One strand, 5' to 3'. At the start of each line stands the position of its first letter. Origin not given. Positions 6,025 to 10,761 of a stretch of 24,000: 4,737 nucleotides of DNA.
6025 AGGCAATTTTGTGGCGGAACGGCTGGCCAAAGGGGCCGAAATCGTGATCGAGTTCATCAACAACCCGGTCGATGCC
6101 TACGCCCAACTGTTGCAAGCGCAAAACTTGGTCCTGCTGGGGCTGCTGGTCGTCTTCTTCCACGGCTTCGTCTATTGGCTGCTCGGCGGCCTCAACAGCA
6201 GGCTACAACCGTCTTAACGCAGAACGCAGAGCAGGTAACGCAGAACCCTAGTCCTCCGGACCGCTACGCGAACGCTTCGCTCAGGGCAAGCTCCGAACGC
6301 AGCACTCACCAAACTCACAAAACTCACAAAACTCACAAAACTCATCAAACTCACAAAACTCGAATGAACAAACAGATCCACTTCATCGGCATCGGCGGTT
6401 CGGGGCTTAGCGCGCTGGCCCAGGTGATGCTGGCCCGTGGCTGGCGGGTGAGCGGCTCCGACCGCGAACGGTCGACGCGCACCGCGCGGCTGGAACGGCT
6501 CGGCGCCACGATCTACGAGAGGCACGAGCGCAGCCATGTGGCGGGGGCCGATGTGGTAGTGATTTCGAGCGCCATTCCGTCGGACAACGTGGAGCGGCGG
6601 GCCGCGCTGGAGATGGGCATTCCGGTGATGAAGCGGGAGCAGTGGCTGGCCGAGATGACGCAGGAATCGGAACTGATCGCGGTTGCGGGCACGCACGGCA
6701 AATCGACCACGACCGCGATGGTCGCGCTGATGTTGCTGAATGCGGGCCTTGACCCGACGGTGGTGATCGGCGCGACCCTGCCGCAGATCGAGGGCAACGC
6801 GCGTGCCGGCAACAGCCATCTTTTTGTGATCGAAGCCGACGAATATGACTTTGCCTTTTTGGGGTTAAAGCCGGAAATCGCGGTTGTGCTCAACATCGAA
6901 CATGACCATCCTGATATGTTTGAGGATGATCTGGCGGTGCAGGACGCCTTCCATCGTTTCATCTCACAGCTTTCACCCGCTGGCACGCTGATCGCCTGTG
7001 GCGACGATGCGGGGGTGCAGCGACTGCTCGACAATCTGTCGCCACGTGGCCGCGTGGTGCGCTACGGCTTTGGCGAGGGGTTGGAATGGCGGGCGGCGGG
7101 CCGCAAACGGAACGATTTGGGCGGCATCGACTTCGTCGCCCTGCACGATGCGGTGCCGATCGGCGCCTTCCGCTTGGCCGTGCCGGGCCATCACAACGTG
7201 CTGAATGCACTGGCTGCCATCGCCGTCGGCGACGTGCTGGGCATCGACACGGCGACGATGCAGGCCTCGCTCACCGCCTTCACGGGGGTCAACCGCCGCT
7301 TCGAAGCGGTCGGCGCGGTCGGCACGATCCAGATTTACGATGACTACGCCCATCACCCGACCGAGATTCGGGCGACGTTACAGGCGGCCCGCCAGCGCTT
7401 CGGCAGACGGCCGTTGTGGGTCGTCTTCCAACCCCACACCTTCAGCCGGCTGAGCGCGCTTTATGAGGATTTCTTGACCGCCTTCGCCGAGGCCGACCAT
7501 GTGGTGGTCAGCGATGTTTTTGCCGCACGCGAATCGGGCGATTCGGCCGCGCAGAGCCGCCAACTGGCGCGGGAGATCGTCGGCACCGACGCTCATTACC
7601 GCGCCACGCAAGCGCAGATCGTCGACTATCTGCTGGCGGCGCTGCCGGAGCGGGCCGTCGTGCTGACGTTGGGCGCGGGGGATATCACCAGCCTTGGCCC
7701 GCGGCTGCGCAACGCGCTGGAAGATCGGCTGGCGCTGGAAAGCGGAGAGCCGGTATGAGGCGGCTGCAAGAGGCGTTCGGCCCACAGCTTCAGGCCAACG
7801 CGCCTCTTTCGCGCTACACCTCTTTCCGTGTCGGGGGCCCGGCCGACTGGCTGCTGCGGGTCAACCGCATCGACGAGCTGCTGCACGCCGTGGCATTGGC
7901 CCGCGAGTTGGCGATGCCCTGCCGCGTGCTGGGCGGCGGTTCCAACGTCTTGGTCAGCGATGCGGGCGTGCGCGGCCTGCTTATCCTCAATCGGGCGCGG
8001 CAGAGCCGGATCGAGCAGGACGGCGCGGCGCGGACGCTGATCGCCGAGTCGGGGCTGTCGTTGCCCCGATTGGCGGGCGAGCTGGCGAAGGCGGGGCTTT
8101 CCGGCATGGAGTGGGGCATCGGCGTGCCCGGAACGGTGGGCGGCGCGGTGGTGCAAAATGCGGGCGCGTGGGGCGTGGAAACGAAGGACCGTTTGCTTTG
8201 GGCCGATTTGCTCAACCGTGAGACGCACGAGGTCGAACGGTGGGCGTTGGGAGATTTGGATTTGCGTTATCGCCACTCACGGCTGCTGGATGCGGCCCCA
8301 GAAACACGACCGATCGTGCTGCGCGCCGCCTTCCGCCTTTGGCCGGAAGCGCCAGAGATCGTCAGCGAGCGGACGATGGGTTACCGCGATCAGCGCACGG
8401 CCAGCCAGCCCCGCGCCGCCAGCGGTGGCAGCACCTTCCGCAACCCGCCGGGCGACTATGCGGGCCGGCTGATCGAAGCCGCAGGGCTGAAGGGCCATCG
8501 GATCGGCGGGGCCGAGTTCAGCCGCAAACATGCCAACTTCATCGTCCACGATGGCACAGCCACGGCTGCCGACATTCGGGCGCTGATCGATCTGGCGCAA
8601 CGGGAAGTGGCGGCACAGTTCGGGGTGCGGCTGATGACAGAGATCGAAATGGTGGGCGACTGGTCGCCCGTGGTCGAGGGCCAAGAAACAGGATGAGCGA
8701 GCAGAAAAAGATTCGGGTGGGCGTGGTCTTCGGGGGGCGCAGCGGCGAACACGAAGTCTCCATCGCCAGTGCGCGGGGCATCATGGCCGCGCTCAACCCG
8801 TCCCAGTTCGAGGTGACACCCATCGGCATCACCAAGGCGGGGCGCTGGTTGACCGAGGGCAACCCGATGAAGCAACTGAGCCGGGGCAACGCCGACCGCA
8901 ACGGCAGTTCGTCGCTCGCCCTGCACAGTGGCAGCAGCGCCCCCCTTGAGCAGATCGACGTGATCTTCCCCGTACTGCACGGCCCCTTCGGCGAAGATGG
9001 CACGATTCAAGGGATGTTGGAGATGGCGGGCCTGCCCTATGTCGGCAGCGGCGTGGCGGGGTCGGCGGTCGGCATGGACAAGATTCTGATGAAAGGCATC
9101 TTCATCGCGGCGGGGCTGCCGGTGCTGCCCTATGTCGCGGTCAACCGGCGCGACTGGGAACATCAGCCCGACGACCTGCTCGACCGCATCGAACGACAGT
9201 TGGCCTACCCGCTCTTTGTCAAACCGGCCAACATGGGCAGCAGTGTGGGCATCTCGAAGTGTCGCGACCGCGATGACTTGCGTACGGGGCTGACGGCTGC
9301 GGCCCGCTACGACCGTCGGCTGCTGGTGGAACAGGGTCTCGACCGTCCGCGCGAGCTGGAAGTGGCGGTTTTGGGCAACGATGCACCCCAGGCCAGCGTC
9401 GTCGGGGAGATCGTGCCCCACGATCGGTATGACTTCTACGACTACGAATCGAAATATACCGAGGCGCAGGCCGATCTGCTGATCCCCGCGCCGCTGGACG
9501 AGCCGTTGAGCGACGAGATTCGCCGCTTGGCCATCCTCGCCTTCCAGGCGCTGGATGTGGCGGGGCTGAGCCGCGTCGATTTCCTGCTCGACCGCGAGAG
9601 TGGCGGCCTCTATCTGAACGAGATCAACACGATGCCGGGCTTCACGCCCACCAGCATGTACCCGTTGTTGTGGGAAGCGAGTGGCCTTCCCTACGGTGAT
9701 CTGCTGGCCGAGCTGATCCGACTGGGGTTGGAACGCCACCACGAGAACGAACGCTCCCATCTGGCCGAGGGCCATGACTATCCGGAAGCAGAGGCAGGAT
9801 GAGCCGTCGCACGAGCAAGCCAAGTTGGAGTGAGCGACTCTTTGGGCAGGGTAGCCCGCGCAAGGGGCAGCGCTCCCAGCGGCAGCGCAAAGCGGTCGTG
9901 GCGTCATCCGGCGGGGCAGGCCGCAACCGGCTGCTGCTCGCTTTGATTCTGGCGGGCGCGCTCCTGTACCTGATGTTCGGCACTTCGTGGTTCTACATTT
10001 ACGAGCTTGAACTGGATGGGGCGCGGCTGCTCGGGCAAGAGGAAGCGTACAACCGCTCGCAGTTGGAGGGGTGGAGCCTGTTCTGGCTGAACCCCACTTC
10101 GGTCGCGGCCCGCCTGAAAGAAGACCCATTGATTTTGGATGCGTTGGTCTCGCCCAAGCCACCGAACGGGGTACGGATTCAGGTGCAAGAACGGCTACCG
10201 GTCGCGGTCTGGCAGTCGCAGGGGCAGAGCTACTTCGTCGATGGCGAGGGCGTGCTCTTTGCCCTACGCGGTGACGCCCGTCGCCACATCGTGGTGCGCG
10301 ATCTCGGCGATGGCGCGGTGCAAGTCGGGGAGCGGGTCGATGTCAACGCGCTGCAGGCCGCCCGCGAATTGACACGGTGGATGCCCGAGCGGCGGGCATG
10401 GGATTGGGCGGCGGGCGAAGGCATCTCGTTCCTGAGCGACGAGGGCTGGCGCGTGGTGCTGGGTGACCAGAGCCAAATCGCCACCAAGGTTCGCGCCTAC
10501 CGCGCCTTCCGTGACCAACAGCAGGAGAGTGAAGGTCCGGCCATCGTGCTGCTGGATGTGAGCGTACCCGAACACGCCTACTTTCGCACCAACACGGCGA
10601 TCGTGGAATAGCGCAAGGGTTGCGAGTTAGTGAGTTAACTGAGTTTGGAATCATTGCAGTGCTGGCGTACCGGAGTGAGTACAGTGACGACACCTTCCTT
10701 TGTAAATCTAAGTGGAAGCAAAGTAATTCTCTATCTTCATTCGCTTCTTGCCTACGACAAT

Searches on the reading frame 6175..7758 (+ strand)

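Call 63: search_protein_families(library=pfam, proteins=[window:6175-7758:+])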
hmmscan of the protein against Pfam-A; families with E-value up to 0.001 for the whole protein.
window:6175-7758:+ (527 aa): 3 families
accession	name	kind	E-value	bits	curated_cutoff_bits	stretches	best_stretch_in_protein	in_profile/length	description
PF01225.30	Mur_ligase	-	5.4e-25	88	21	1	68-163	2-92/95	Mur ligase family, catalytic domain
PF08245.18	Mur_ligase_M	-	6.5e-24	85.4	24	1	170-351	1-199/200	Mur ligase middle domain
PF02875.26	Mur_ligase_C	-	8.2e-22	78.8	28.4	1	374-502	1-127/127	Mur ligase, glutamate ligase domain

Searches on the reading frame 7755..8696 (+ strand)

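Call 63: search_protein_families(library=pfam, proteins=[window:7755-8696:+])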
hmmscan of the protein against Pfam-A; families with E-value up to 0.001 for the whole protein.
window:7755-8696:+ (313 aa): 2 families
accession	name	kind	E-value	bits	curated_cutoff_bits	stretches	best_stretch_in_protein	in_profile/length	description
PF02873.21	MurB_C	-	4.2e-31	107.5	27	1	203-300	2-99/99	UDP-N-acetylenolpyruvoylglucosamine reductase, C-terminal domain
PF01565.28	FAD_binding_4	-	4.8e-20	72.1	26.4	1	33-154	4-130/139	FAD binding domain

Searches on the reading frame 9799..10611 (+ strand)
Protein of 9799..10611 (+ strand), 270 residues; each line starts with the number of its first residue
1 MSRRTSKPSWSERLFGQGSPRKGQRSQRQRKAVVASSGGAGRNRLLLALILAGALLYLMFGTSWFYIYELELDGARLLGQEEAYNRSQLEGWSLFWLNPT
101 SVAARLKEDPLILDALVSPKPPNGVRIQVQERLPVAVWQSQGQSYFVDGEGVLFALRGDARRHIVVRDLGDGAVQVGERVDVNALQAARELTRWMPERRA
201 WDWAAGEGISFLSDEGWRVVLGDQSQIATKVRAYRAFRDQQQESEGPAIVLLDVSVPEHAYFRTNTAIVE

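Call 5: search_protein_families(library=pfam, proteins=[window:9799-10611:+])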
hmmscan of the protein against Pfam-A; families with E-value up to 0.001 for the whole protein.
window:9799-10611:+ (270 aa): 2 families
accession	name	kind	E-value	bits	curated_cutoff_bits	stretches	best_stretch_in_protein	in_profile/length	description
PF08478.15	POTRA_1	-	8.9e-08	32.8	23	1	69-132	5-69/69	POTRA domain, FtsQ-type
PF03799.20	FtsQ_DivIB_C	-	3.8e-05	24.9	21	1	136-243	1-105/114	Cell division protein FtsQ/DivIB, C-terminal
